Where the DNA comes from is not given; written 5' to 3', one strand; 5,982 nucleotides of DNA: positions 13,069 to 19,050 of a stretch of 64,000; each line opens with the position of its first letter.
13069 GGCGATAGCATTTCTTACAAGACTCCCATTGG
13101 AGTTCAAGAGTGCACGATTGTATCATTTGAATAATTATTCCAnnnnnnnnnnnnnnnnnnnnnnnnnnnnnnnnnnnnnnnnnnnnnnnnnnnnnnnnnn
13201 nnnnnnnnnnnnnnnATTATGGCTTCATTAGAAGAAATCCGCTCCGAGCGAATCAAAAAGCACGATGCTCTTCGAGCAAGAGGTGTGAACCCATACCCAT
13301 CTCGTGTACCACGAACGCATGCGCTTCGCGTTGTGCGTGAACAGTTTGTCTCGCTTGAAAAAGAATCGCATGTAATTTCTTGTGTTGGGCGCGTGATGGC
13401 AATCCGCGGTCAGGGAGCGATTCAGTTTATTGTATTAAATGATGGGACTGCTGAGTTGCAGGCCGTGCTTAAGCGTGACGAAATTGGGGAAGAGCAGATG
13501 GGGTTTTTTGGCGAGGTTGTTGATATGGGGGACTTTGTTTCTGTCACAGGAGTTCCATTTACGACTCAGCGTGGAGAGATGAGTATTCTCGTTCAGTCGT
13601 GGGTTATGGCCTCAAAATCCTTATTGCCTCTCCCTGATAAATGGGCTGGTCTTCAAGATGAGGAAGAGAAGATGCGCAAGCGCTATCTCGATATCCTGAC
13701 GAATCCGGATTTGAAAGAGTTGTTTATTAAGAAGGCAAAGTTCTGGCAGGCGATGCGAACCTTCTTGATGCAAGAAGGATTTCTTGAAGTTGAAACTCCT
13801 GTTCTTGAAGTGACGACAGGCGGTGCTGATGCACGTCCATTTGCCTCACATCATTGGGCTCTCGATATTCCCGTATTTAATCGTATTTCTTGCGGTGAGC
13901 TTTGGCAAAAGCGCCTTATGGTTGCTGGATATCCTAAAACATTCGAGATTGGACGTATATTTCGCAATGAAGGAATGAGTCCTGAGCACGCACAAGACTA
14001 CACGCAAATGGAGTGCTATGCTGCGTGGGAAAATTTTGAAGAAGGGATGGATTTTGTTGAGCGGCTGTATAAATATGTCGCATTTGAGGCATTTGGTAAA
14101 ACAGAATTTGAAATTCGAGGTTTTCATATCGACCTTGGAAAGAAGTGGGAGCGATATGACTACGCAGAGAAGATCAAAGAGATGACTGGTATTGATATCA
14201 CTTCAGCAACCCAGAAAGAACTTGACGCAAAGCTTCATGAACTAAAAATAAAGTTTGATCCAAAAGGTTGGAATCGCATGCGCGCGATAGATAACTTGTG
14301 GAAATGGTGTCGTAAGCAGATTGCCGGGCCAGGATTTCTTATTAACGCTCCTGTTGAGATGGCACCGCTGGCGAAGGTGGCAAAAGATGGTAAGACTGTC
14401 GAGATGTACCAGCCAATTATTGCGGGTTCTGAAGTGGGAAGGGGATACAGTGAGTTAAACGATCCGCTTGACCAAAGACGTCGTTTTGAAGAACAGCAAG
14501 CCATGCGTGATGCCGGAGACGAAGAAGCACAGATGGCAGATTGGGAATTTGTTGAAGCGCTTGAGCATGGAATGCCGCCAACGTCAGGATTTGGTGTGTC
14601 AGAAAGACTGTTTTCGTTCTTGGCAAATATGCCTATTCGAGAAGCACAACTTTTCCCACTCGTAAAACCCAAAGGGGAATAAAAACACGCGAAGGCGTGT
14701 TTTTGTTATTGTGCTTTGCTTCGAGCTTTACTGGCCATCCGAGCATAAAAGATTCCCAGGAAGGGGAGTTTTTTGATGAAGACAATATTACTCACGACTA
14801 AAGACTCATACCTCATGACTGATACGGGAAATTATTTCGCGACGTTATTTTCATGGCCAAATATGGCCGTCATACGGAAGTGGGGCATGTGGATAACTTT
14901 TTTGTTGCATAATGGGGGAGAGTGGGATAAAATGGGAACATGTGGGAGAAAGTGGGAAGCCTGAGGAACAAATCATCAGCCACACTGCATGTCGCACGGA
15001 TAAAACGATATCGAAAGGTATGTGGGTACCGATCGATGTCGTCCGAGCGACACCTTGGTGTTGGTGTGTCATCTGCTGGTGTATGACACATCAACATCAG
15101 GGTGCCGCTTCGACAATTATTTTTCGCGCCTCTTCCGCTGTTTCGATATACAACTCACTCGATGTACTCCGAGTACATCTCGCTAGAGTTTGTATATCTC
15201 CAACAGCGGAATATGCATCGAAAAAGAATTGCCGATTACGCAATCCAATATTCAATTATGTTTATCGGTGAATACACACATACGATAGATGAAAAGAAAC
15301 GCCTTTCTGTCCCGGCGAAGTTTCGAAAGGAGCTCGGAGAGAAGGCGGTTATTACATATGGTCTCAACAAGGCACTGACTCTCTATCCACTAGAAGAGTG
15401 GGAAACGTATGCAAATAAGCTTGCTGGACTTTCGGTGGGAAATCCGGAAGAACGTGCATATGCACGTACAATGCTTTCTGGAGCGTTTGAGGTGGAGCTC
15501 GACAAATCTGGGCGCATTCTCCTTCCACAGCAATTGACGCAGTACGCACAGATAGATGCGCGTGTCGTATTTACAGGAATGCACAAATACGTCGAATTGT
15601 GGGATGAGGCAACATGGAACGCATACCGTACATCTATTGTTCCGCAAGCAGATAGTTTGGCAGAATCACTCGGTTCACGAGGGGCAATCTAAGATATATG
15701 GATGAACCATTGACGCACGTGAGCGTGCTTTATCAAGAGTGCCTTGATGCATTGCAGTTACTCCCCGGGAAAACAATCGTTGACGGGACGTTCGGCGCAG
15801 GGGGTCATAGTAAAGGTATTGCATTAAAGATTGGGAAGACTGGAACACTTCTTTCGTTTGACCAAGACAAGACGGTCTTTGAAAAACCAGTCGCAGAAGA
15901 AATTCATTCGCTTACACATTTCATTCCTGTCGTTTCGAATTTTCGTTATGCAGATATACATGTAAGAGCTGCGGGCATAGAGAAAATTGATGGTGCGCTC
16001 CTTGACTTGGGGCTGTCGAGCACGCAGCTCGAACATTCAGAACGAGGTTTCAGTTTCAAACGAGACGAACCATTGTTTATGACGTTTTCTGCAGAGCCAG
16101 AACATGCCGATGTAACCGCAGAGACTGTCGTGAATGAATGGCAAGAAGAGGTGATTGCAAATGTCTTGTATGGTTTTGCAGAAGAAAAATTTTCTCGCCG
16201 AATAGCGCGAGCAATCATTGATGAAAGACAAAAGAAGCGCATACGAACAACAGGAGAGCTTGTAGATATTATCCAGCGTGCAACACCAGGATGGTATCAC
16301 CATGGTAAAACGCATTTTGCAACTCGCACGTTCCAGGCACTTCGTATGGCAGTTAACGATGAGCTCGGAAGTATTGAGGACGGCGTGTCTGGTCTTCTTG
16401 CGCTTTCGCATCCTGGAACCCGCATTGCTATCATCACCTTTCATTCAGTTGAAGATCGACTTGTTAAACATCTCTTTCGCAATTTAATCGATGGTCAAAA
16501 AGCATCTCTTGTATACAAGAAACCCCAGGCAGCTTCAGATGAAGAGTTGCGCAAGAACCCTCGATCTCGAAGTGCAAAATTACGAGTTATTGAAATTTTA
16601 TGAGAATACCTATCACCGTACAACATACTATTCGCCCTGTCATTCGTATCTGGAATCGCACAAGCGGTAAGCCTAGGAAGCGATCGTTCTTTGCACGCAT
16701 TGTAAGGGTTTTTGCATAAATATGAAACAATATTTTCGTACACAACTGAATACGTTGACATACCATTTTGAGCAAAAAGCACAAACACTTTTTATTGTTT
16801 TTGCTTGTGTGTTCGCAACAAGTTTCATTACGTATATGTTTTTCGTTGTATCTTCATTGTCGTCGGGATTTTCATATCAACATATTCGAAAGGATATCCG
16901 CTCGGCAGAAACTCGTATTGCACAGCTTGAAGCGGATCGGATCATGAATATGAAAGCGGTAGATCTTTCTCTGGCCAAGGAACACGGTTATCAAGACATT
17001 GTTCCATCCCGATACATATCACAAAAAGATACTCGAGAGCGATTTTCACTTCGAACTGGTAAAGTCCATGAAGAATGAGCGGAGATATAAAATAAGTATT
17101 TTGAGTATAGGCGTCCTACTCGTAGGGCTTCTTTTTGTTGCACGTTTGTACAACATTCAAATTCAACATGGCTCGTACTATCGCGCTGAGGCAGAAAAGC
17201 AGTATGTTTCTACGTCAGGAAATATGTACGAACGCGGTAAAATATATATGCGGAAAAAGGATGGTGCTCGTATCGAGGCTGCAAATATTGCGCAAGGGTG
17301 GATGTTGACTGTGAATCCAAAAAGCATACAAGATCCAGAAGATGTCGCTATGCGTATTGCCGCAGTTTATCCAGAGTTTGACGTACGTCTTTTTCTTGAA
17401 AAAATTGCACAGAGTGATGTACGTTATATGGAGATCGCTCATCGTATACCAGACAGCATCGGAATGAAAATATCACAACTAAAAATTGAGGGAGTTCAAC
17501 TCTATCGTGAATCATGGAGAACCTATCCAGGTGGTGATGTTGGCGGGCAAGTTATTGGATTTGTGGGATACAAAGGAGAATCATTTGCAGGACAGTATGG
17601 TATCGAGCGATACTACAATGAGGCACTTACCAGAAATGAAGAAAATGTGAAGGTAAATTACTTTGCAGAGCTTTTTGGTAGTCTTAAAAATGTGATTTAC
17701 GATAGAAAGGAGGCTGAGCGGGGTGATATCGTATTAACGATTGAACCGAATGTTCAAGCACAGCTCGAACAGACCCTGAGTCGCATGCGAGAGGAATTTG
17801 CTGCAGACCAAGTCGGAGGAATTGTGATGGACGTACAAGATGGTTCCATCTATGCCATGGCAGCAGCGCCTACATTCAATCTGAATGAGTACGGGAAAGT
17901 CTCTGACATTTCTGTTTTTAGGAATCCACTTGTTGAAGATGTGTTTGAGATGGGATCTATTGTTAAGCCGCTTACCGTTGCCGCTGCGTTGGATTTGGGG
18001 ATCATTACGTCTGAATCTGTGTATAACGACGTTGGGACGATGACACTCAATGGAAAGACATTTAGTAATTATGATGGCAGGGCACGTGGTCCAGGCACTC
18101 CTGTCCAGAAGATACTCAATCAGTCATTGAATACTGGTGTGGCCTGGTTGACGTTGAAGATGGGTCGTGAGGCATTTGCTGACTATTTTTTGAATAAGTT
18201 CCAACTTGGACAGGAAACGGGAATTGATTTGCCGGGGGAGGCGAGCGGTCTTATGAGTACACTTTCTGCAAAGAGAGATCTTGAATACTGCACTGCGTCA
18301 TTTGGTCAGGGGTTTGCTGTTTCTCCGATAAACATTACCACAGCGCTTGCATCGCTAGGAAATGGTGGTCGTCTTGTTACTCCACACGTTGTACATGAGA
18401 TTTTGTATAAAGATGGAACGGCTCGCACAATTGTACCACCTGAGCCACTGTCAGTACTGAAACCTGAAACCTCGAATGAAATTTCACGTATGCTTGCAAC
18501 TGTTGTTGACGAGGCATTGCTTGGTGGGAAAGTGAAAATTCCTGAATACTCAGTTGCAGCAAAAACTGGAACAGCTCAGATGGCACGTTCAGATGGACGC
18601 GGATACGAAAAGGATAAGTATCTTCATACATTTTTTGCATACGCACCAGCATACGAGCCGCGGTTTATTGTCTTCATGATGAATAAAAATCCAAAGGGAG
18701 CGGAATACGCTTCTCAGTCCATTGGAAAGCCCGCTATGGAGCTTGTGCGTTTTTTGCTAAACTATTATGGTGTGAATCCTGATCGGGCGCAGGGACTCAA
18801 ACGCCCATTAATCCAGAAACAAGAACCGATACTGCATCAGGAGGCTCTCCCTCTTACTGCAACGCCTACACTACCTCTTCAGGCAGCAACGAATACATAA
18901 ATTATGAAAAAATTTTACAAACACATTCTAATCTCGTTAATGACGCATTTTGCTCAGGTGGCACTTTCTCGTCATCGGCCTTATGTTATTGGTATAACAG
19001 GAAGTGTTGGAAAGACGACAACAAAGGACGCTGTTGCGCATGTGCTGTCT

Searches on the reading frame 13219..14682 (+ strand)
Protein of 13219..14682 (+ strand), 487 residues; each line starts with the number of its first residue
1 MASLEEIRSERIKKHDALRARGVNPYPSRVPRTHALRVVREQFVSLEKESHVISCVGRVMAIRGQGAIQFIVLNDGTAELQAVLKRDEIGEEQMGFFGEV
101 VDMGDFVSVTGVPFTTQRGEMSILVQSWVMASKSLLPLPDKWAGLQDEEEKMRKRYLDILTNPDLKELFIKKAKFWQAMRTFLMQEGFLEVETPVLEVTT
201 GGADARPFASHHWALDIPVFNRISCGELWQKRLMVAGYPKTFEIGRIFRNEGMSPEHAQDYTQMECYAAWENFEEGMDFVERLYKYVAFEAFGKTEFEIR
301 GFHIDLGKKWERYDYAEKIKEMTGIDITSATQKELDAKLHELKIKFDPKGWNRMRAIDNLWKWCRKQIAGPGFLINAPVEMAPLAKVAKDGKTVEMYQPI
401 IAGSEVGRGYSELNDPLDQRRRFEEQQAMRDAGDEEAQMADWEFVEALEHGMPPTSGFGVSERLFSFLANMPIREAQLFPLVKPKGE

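Call 76: search_protein_families(library=ncbifam, proteins=[window:13219-14682:+], max_evalue=0.00001)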
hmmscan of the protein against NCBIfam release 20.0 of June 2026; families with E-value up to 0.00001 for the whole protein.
window:13219-14682:+ (487 aa): 15 families
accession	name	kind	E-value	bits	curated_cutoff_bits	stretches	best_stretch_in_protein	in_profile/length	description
NF001756.1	PRK00484.1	subfamily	1e-147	492.7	468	1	6-485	2-488/488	lysine--tRNA ligase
TIGR00499.1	lysS_bact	equivalog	1.1e-125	420.1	427.6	1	5-484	3-494/496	lysine--tRNA ligase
NF002821.0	PRK02983.1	equivalog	8.9e-121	404.8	742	1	6-485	620-1101/1102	bifunctional lysylphosphatidylglycerol synthetase/lysine--tRNA ligase LysX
NF009101.0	PRK12445.1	subfamily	2.7e-89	300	1026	1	6-485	18-504/505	lysine--tRNA ligase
TIGR00462.1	genX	equivalog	8.6e-40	137.1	286.9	1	171-468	3-292/304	EF-P lysine aminoacylase EpmA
NF006828.0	PRK09350.1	equivalog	2.3e-33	115.9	264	1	167-470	14-310/325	elongation factor P--(R)-beta-lysine ligase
TIGR00458.1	aspS_nondisc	equivalog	1e-28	100.5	368.4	1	45-322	7-289/428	aspartate--tRNA(Asn) ligase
NF003483.0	PRK05159.1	equivalog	4.3e-26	91.8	353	1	47-480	14-430/438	aspartate--tRNA(Asn) ligase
TIGR00459.1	aspS_bact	equivalog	5.6e-25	87.7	373.85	1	50-321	16-280/586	aspartate--tRNA ligase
NF001750.0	PRK00476.1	equivalog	5.7e-25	87.7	443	1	44-294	12-268/590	aspartate--tRNA ligase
NF009460.0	PRK12820.1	equivalog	3.3e-20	71.8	1379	1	147-326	152-317/723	bifunctional aspartyl-tRNA synthetase/aspartyl/glutamyl-tRNA amidotransferase subunit C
TIGR00457.1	asnS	equivalog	3.6e-15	55.7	342.6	1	49-482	15-449/455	asparagine--tRNA ligase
NF003037.0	PRK03932.1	equivalog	8.1e-15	54.7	414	1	49-481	15-444/451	asparagine--tRNA ligase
NF005052.0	PRK06462.1-1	equivalog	2.2e-07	30.2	368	0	156-337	36-223/353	asparagine synthetase A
NF005054.0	PRK06462.1-4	equivalog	9.5e-06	24.9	309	0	160-335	16-201/318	asparagine synthetase A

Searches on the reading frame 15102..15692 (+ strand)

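Call 76: search_protein_families(library=ncbifam, proteins=[window:15102-15692:+], max_evalue=0.00001)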
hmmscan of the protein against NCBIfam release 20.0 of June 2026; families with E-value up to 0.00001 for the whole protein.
window:15102-15692:+ (196 aa): 6 families
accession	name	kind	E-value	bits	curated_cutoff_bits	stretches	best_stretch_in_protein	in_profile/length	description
TIGR00242.1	TIGR00242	equivalog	1.4e-37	128.8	98.35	1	53-189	1-138/144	division/cell wall cluster transcriptional repressor MraZ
NF001476.0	PRK00326.2-2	equivalog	6.9e-29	100.6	162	1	53-175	4-138/163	division/cell wall cluster transcriptional repressor MraZ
NF001482.0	PRK00326.3-4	equivalog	4.2e-26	91.5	168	1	53-177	1-142/160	division/cell wall cluster transcriptional repressor MraZ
NF001477.0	PRK00326.2-4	equivalog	5.2e-19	68.7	162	1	53-178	3-133/155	division/cell wall cluster transcriptional repressor MraZ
NF001483.0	PRK00326.3-5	equivalog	1.5e-13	51.3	239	1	52-171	1-126/155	division/cell wall cluster transcriptional repressor MraZ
NF001475.0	PRK00326.2-1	equivalog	8.8e-13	48.4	257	1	53-178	3-133/149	division/cell wall cluster transcriptional repressor MraZ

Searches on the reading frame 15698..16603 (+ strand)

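Call 76: search_protein_families(library=ncbifam, proteins=[window:15698-16603:+], max_evalue=0.00001)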
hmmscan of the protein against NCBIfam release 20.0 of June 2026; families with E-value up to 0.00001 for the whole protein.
window:15698-16603:+ (301 aa): 1 family
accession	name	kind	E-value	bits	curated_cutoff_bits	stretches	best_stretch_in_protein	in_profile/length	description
TIGR00006.1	TIGR00006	equivalog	1.9e-85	287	154.3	1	6-299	6-308/310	16S rRNA (cytosine(1402)-N(4))-methyltransferase RsmH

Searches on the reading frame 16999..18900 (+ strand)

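Call 76: search_protein_families(library=ncbifam, proteins=[window:16999-18900:+], max_evalue=0.00001)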
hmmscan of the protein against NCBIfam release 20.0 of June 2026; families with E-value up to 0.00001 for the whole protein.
window:16999-18900:+ (633 aa): 17 families
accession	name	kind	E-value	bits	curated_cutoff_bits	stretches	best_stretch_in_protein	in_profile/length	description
TIGR02214.1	spoVD_pbp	equivalog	6.1e-91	305.7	688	1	33-599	4-567/636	stage V sporulation protein D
TIGR03423.1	pbp2_mrdA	equivalog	2.7e-66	224.4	455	1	32-575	3-582/593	penicillin-binding protein 2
NF053573.1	PBP2_PenA_Neis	exception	3e-53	181.2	1105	1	19-595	17-569/572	peptidoglycan D,D-transpeptidase PBP2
NF011685.0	PRK15105.1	subfamily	1.3e-51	175.9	737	1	137-595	130-566/588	peptidoglycan glycosyltransferase FtsI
NF038271.1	strep_PBP2X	exception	1.9e-42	145.4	1050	1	151-567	160-595/750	penicillin-binding protein PBP2X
TIGR02074.1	PBP_1a_fam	subfamily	1.6e-27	96.5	508.75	1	209-537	187-486/535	PBP1A family penicillin-binding protein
NF008061.0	PRK10795.1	equivalog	4.2e-27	95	962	1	29-564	21-594/634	peptidoglycan DD-transpeptidase MrdA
NF051842.1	PBP4_5_Efaec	equivalog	9.9e-25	87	700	1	68-569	154-652/668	penicillin-binding protein PBP4(5)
NF038278.1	strep_PBP2B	exception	8.4e-23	80.7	975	1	198-577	263-668/678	penicillin-binding protein PBP2B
TIGR02073.1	PBP_1c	equivalog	1.2e-15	57.2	494.2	1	233-527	234-495/728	penicillin-binding protein 1C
NF051885.1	tranpepglycosPbpC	equivalog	1.6e-12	46.8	900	1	244-530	294-548/632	multimodular transpeptidase-transglycosylase PbpC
NF038272.1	strep_PBP1A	exception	1.1e-10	40.4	1075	1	271-540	326-573/658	penicillin-binding protein PBP1A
NF033378.1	MECD_PBP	exception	9.6e-09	34.1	1450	1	188-467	271-560/678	PBP2a family beta-lactam-resistant peptidoglycan transpeptidase MecD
NF000237.1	MECA_PBP2A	equivalog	1.2e-08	33.8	750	1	188-468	269-553/668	PBP2a family beta-lactam-resistant peptidoglycan transpeptidase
NF000406.1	MECB_PBP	exception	3.8e-07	28.9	1450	1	188-479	268-568/674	PBP2a family beta-lactam-resistant peptidoglycan transpeptidase MecB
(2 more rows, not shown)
